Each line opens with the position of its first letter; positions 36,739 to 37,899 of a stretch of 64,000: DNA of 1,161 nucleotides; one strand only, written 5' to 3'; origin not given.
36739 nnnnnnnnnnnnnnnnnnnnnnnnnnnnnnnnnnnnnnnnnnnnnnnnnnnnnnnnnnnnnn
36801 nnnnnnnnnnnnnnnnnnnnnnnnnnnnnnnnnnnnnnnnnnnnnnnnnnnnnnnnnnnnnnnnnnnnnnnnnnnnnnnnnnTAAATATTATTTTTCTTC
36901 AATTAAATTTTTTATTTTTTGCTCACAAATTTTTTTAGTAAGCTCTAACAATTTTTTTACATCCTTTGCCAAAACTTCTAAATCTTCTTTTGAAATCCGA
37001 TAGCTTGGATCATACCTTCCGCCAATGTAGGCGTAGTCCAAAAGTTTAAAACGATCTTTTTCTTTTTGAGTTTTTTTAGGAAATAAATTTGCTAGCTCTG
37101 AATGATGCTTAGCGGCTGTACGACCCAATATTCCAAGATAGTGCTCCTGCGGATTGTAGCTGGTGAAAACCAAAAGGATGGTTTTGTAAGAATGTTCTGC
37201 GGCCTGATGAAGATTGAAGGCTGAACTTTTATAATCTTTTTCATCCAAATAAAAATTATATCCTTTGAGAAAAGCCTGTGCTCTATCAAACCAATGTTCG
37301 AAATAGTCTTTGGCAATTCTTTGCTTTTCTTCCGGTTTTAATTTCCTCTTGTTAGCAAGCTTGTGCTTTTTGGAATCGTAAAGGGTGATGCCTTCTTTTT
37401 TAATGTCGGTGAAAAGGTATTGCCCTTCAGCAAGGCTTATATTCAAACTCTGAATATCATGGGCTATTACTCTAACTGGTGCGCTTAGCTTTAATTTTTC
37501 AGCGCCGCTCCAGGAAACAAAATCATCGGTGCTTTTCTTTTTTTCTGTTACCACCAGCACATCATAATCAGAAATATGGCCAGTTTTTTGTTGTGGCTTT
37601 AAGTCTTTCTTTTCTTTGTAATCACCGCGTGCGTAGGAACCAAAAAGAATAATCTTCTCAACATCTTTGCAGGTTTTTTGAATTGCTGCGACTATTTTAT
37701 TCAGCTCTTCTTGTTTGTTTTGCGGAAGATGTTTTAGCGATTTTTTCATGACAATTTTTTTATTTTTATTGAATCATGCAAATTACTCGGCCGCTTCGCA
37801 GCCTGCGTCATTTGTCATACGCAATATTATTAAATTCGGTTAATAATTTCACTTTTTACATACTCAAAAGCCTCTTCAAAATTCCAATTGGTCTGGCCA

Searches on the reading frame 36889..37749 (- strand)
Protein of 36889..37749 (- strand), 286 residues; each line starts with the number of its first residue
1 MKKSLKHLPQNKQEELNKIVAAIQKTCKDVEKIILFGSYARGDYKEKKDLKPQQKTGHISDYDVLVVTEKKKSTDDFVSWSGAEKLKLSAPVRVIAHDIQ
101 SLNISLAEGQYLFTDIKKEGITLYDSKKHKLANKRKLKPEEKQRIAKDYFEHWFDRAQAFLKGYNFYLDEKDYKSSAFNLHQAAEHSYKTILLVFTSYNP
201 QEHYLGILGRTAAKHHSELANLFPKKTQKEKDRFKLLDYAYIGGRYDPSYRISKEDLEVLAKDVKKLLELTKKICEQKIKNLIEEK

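Call 4: search_protein_families(library=pfam, proteins=[window:36889-37749:-], max_evalue=0.01)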
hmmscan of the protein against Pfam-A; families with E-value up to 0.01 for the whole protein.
window:36889-37749:- (286 aa): 3 families
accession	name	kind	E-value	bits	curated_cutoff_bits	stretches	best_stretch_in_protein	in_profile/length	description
PF05168.19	HEPN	-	3.5e-15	56.6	22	1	151-273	2-116/117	HEPN domain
PF18765.7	Polbeta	-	2.4e-07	31.3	26.9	1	17-128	1-92/93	Polymerase beta, Nucleotidyltransferase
PF01909.29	NTP_transf_2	-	2.6e-06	28.1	21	1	17-49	5-33/93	Nucleotidyltransferase domain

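Call 5: search_protein_families(library=padloc, proteins=[window:36889-37749:-], max_evalue=0.01)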
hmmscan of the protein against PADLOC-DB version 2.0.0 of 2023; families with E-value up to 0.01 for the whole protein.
window:36889-37749:- (286 aa): 6 families
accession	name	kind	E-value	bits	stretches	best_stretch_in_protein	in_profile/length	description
PDLC04903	PDC-S09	-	2.9e-08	32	1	11-122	6-107/108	-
PDLC04904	PDC-S09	-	1.9e-05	22.8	0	2-50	2-45/104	-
PDLC04906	PDC-S09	-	0.0001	20.6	1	29-78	23-61/98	-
PDLC04907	PDC-S09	-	0.00015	19.8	1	6-49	4-46/114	-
PDLC04902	PDC-S09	-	0.00065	18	0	23-77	12-57/97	-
PDLC04778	PDC-M70A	-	0.0059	14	0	9-50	26-67/355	-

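Call 6: search_protein_families(library=ncbifam, proteins=[window:36889-37749:-], max_evalue=0.01)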
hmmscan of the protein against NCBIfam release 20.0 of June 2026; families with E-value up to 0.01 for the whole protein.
window:36889-37749:- (286 aa): 1 family
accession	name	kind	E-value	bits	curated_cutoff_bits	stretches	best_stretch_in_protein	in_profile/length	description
NF047752.1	MntA_antitoxin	equivalog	0.00015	21.6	60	0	28-49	5-26/106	type VII toxin-antitoxin system MntA family adenylyltransferase antitoxin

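Call 12: find_homologous_proteins(query=window:36889-37749:-)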
Query window:36889-37749:- (286 aa): 2319 proteins with E <= 0.001 among 3209 candidates; the best 120 are listed.
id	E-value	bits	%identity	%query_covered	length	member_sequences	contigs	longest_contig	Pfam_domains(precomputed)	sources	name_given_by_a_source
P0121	3.1e-168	576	92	99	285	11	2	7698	PF18765.8,PF05168.20,PF01909.30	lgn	-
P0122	3.1e-168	576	92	99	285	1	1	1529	PF18765.8,PF05168.20,PF01909.30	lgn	-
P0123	2.1e-161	554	89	99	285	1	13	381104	PF18765.8,PF05168.20,PF01909.30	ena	-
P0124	4.7e-153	527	84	100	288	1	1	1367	PF18765.8,PF05168.20,PF01909.30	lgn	-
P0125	6.6e-153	526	84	100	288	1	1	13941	PF18765.8,PF05168.20,PF01909.30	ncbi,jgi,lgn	jgi:predicted nucleotidyltransferase/HEPN domain-containing protein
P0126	7.0e-153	526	84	100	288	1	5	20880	PF18765.8,PF05168.20,PF01909.30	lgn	-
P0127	8.4e-153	526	83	99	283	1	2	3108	PF18765.8,PF05168.20,PF01909.30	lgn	-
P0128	2.1e-152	524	84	100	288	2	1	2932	PF18765.8,PF05168.20,PF01909.30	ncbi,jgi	jgi:predicted nucleotidyltransferase/HEPN domain-containing protein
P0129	3.5e-152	524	83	100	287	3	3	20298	PF18765.8,PF05168.20,PF01909.30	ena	-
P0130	7.3e-152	523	82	99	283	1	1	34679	PF18765.8,PF05168.20,PF01909.30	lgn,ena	-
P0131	9.8e-152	522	84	100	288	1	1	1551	PF18765.8,PF05168.20,PF01909.30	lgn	-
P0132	1.5e-151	522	83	100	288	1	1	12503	PF18765.8,PF05168.20,PF01909.30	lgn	-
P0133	9.7e-151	519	81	99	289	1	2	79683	PF18765.8,PF05168.20,PF01909.30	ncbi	-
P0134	1.4e-150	518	84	98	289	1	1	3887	PF18765.8,PF05168.20,PF01909.30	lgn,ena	-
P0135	5.2e-150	517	84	98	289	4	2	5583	PF18765.8,PF05168.20,PF01909.30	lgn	-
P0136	8.7e-150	516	81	99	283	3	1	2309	PF18765.8,PF05168.20,PF01909.30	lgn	-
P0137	1.4e-148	512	82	99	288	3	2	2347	PF18765.8,PF05168.20,PF01909.30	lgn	-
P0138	4.5e-148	510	81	99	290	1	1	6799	PF18765.8,PF05168.20,PF01909.30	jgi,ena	jgi:predicted nucleotidyltransferase/HEPN domain-containing protein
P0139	1.2e-147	509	81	99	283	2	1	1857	PF18765.8,PF05168.20,PF01909.30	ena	-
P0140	4.8e-147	507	81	99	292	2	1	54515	PF18765.8,PF05168.20,PF01909.30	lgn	-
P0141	9.0e-147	506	81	100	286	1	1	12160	PF18765.8,PF05168.20,PF01909.30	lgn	-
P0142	8.8e-146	503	79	100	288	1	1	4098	PF18765.8,PF05168.20,PF01909.30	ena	-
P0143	1.2e-145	502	80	100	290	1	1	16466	PF18765.8,PF05168.20,PF01909.30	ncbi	-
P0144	2.0e-145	502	79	99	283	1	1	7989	PF18765.8,PF05168.20,PF01909.30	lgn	-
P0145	2.0e-145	502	81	99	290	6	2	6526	PF18765.8,PF05168.20,PF01909.30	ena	-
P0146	1.8e-144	498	78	100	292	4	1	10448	PF18765.8,PF05168.20,PF01909.30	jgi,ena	jgi:predicted nucleotidyltransferase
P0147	3.7e-144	497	79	98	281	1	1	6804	PF18765.8,PF05168.20,PF01909.30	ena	-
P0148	5.3e-143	494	78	98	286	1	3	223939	PF18765.8,PF05168.20,PF01909.30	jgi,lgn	jgi:hypothetical protein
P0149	1.2e-142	492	78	100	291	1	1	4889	PF18765.8,PF05168.20,PF01909.30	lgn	-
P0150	2.1e-142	492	81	98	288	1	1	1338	PF18765.8,PF05168.20,PF01909.30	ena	-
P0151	2.4e-142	491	78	99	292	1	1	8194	PF18765.8,PF05168.20,PF01909.30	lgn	-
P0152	2.1e-141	488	78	99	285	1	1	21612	PF18765.8,PF05168.20,PF01909.30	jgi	jgi:predicted nucleotidyltransferase/HEPN domain-containing protein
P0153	2.3e-141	488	78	99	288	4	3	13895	PF18765.8,PF05168.20,PF01909.30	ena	-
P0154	2.1e-140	485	77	99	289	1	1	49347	PF18765.8,PF05168.20,PF01909.30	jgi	jgi:predicted nucleotidyltransferase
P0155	5.2e-139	480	77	99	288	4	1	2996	PF18765.8,PF05168.20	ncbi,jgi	jgi:predicted nucleotidyltransferase/HEPN domain-containing protein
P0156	9.6e-137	473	76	99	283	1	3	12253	PF18765.8,PF05168.20,PF01909.30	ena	-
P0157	3.6e-136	471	78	98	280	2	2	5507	PF18765.8,PF05168.20,PF01909.30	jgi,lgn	jgi:HEPN domain-containing protein/predicted nucleotidyltransferase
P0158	8.0e-136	470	76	98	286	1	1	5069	PF18765.8,PF05168.20,PF01909.30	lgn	-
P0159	1.1e-134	466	74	99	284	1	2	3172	PF18765.8,PF05168.20,PF01909.30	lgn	-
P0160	8.2e-134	463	75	100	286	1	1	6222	PF18765.8,PF05168.20,PF01909.30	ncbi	-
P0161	1.1e-133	463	74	99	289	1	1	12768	PF18765.8,PF05168.20,PF01909.30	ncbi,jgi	jgi:predicted nucleotidyltransferase/HEPN domain-containing protein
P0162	3.2e-133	461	74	100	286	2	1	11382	PF18765.8,PF05168.20,PF01909.30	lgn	-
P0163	3.6e-133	461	73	99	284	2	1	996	PF18765.8,PF05168.20,PF01909.30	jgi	-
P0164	5.6e-133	461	74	100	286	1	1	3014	PF18765.8,PF05168.20,PF01909.30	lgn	-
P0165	1.3e-132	460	74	99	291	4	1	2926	PF18765.8,PF05168.20,PF01909.30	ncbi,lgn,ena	-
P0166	3.8e-132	458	73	100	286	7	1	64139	PF18765.8,PF05168.20,PF01909.30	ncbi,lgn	-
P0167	1.1e-131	457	73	99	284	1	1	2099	PF18765.8,PF05168.20,PF01909.30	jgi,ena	jgi:predicted nucleotidyltransferase/HEPN domain-containing protein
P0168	1.6e-131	456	74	100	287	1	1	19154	PF18765.8,PF05168.20,PF01909.30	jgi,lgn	-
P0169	1.9e-130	452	72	100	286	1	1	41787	PF18765.8,PF05168.20,PF01909.30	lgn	-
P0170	2.2e-130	452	73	99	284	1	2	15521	PF18765.8,PF05168.20,PF01909.30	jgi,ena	-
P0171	2.3e-130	452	72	100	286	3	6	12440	PF18765.8,PF05168.20,PF01909.30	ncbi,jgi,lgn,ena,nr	ncbi:MAG TPA: HEPN domain-containing protein [Rickettsiales bacterium]|nr:HEPN domain-containing pro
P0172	3.5e-129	448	72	99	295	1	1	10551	PF18765.8,PF05168.20,PF01909.30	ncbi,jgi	jgi:predicted nucleotidyltransferase/HEPN domain-containing protein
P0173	1.1e-128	447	72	99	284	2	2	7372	PF18765.8,PF05168.20,PF01909.30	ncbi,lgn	-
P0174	5.9e-128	444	73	99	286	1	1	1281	PF18765.8,PF05168.20,PF01909.30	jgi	jgi:predicted nucleotidyltransferase/HEPN domain-containing protein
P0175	1.7e-127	443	71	99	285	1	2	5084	PF18765.8,PF05168.20,PF01909.30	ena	-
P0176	2.2e-127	442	72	99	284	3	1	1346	PF18765.8,PF05168.20,PF01909.30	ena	-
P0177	3.4e-127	442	72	99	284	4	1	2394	PF18765.8,PF05168.20,PF01909.30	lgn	-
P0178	8.6e-127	440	72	99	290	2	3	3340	PF18765.8,PF05168.20,PF01909.30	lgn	-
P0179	1.2e-126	440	72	98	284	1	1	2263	PF18765.8,PF05168.20,PF01909.30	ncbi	-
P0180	1.3e-126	440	70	100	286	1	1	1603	PF18765.8,PF05168.20,PF01909.30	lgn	-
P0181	4.9e-126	438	70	100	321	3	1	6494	PF18765.8,PF05168.20,PF01909.30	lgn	-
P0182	1.2e-125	437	70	99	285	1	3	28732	PF18765.8,PF05168.20,PF01909.30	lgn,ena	-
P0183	5.6e-125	434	71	99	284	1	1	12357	PF18765.8,PF05168.20,PF01909.30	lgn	-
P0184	5.2e-124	431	70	99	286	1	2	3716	PF18765.8,PF05168.20,PF01909.30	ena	-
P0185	6.4e-123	428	69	99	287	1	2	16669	PF18765.8,PF05168.20,PF01909.30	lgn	-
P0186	2.7e-122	426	70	99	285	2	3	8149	PF18765.8,PF05168.20,PF01909.30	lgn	-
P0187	8.7e-122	424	68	99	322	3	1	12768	PF18765.8,PF05168.20,PF01909.30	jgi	jgi:HEPN domain-containing protein/predicted nucleotidyltransferase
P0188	1.7e-121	423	69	99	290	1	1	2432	PF18765.8,PF05168.20,PF01909.30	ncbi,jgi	jgi:predicted nucleotidyltransferase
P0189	4.3e-121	422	68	99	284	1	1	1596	PF18765.8,PF05168.20,PF01909.30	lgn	-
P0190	2.9e-117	409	68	99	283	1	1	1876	PF18765.8,PF05168.20,PF01909.30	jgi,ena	-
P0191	3.9e-115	402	65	99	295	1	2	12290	PF18765.8,PF05168.20,PF01909.30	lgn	-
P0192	3.7e-114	399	64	99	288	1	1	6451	PF18765.8,PF05168.20,PF01909.30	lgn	-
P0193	5.0e-114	399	65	99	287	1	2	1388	PF18765.8,PF05168.20,PF01909.30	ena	-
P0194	4.6e-113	395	65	99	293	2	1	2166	PF18765.8,PF05168.20,PF01909.30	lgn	-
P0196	6.7e-111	388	62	99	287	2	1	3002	PF18765.8,PF05168.20,PF01909.30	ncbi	-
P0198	4.3e-108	379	62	99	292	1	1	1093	PF18765.8,PF05168.20,PF01909.30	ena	-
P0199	5.3e-107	376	59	99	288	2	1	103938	PF18765.8,PF05168.20,PF01909.30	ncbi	-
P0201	6.5e-107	375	62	99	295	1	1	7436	PF18765.8,PF05168.20,PF01909.30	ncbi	-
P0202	2.3e-106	373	60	99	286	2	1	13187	PF18765.8,PF05168.20,PF01909.30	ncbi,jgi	ncbi:MAG: HEPN domain-containing protein [Victivallales bacterium]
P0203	3.8e-106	373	63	99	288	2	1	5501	PF18765.8,PF05168.20,PF01909.30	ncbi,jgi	jgi:predicted nucleotidyltransferase/HEPN domain-containing protein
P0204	4.3e-106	373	60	99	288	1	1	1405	PF18765.8,PF05168.20,PF01909.30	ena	-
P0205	6.1e-106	372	60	98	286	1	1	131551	PF18765.8,PF05168.20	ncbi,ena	-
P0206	8.5e-106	372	61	99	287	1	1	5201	PF18765.8,PF05168.20,PF01909.30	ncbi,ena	-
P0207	8.8e-106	372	58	98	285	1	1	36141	PF18765.8,PF05168.20,PF01909.30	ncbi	ncbi:MAG: HEPN domain-containing protein [Pseudomonadota bacterium]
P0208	9.9e-106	371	60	99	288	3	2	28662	PF18765.8,PF05168.20,PF01909.30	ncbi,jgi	jgi:HEPN domain-containing protein/predicted nucleotidyltransferase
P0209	1.4e-105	371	59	100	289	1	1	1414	PF18765.8,PF05168.20,PF01909.30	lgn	-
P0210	1.6e-105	371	61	99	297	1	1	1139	PF18765.8,PF05168.20,PF01909.30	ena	-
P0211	2.2e-105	370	59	98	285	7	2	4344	PF18765.8,PF05168.20,PF01909.30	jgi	-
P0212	2.9e-105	370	60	98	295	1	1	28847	PF18765.8,PF05168.20,PF01909.30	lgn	-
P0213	8.6e-105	368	74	80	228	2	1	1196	PF18765.8,PF05168.20,PF01909.30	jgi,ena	-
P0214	1.2e-104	368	59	99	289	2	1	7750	PF18765.8,PF05168.20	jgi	jgi:uncharacterized protein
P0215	1.2e-104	368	59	99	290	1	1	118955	PF18765.8,PF05168.20,PF01909.30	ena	-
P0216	1.4e-104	368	59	100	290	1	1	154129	PF18765.8,PF05168.20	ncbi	-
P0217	1.7e-104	367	60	100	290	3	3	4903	PF18765.8,PF05168.20,PF01909.30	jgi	-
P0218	3.2e-104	366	57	99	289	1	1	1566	PF18765.8,PF05168.20,PF01909.30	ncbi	-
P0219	4.4e-104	366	58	99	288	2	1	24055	PF18765.8,PF05168.20,PF01909.30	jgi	-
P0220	5.0e-104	366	58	99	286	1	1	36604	PF18765.8,PF05168.20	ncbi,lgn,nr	ncbi:MAG: HEPN domain-containing protein [Victivallaceae bacterium]|nr:HEPN domain-containing protei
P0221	5.0e-104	366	60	99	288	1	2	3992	PF18765.8,PF05168.20,PF01909.30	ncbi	-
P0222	5.3e-104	366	59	99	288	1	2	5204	PF18765.8,PF05168.20,PF01909.30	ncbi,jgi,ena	ncbi:MAG: HEPN domain-containing protein [Victivallales bacterium]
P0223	9.8e-104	365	59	98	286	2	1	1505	PF18765.8,PF05168.20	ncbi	-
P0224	9.9e-104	365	60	99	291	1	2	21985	PF18765.8,PF05168.20,PF01909.30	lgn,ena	-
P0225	1.1e-103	365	58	100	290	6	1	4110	PF18765.8,PF05168.20,PF01909.30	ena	-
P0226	2.4e-103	364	57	99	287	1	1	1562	PF18765.8,PF05168.20,PF01909.30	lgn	-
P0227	2.4e-103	364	57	99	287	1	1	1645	PF18765.8,PF05168.20,PF01909.30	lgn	-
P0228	2.6e-103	363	59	99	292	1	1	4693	PF18765.8,PF05168.20,PF01909.30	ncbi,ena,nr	ncbi:MAG TPA: HEPN domain-containing protein [bacterium]|nr:HEPN domain-containing protein [bacteriu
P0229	3.1e-103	363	60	98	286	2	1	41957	PF18765.8,PF05168.20,PF01909.30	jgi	-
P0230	3.9e-103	363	58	100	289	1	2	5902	PF18765.8,PF05168.20,PF01909.30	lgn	-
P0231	4.6e-103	363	60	99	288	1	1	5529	PF18765.8,PF05168.20,PF01909.30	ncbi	-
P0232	5.0e-103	363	59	98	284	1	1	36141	PF18765.8,PF05168.20,PF01909.30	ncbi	ncbi:MAG: HEPN domain-containing protein [Pseudomonadota bacterium]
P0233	6.5e-103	362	59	99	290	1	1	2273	PF18765.8,PF05168.20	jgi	jgi:predicted nucleotidyltransferase/HEPN domain-containing protein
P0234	7.2e-103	362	57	99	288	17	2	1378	PF18765.8,PF05168.20,PF01909.30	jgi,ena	-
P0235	8.5e-103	362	59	98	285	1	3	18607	PF18765.8,PF05168.20,PF01909.30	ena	-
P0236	9.5e-103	362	59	100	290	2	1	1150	PF18765.8,PF05168.20,PF01909.30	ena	-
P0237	1.4e-102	361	59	98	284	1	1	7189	PF18765.8,PF05168.20,PF01909.30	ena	-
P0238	1.5e-102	361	57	99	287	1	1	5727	PF18765.8,PF05168.20,PF01909.30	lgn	-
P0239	1.5e-102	361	57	99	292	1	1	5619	PF18765.8,PF05168.20,PF01909.30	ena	-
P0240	1.5e-102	361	58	99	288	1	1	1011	PF18765.8,PF05168.20,PF01909.30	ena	-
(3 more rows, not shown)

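Call 16: find_encoding_contigs(protein=P0123, flank=5000, max_places=6)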
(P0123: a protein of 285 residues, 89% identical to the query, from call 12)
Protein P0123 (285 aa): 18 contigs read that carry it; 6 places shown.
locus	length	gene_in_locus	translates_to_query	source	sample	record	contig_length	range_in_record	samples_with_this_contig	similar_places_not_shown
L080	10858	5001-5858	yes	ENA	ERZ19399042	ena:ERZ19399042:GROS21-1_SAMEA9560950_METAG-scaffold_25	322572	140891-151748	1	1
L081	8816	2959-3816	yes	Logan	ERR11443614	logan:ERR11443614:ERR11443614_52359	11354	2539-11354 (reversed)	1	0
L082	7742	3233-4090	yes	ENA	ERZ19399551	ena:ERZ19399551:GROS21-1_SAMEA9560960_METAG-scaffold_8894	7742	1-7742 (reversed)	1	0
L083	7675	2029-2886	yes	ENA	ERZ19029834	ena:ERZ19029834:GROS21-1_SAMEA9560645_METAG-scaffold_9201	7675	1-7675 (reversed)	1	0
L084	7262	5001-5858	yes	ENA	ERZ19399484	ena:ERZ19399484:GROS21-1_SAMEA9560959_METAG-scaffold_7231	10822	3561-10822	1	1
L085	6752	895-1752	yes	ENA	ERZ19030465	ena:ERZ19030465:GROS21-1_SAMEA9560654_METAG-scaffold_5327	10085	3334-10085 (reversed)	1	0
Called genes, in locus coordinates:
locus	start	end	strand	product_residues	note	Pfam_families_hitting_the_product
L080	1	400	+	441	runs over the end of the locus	PF00595:PDZ (weak), PF13180:PDZ_2, PF17820:PDZ_6, PF03572:Peptidase_S41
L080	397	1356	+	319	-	PF13623:SurA_N_2, PF13624:SurA_N_3, PF09312:SurA_N, PF13145:Rotamase_2, PF13616:Rotamase_3, PF00639:Rotamase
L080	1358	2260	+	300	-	PF01545:Cation_efflux, PF16916:ZT_dimer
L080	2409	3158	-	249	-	-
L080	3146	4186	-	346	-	-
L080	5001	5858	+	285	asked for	PF01909:NTP_transf_2 (faint), PF18765:Polbeta, PF05168:HEPN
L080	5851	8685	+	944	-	PF04313:HSDR_N, PF00270:DEAD, PF04851:ResIII, PF18766:SWI2_SNF2, PF08463:EcoEI_R_C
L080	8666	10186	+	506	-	PF12161:HsdM_N, PF02384:N6_Mtase, PF01170:UPF0020, PF07669:Eco57I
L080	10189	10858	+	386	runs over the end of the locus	PF01420:Methylase_S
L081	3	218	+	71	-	?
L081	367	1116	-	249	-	-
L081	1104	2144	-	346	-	-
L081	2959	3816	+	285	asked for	PF01909:NTP_transf_2 (faint), PF18765:Polbeta, PF05168:HEPN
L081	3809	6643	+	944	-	PF04313:HSDR_N, PF00270:DEAD, PF04851:ResIII, PF18766:SWI2_SNF2, PF08463:EcoEI_R_C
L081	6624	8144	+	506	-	PF12161:HsdM_N, PF02384:N6_Mtase, PF01170:UPF0020, PF07669:Eco57I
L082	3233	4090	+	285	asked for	PF01909:NTP_transf_2 (faint), PF18765:Polbeta, PF05168:HEPN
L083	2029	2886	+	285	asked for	PF01909:NTP_transf_2 (faint), PF18765:Polbeta, PF05168:HEPN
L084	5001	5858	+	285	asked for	PF01909:NTP_transf_2 (faint), PF18765:Polbeta, PF05168:HEPN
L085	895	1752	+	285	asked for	PF01909:NTP_transf_2 (faint), PF18765:Polbeta, PF05168:HEPN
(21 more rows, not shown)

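Call 17: find_encoding_contigs(protein=P0121, flank=5000, max_places=4)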
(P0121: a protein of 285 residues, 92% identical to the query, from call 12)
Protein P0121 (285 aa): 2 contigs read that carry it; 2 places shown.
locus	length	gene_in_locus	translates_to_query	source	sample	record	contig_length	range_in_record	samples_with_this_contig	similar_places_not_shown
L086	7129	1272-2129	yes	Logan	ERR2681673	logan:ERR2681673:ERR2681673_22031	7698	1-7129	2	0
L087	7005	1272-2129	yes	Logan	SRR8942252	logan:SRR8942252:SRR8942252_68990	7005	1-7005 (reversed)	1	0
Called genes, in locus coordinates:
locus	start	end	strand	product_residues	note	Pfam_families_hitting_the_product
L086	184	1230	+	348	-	PF02661:Fic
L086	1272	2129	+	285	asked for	PF01909:NTP_transf_2 (faint), PF18765:Polbeta (weak), PF05168:HEPN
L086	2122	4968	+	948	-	PF04313:HSDR_N, PF00270:DEAD, PF04851:ResIII, PF18766:SWI2_SNF2, PF08463:EcoEI_R_C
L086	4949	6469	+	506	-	PF12161:HsdM_N, PF02384:N6_Mtase, PF01170:UPF0020, PF07669:Eco57I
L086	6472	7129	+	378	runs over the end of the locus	PF01420:Methylase_S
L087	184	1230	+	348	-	PF02661:Fic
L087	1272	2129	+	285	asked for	PF01909:NTP_transf_2 (faint), PF18765:Polbeta (weak), PF05168:HEPN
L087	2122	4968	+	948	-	PF04313:HSDR_N, PF00270:DEAD, PF04851:ResIII, PF18766:SWI2_SNF2, PF08463:EcoEI_R_C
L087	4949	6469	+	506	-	PF12161:HsdM_N, PF02384:N6_Mtase, PF01170:UPF0020, PF07669:Eco57I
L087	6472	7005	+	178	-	?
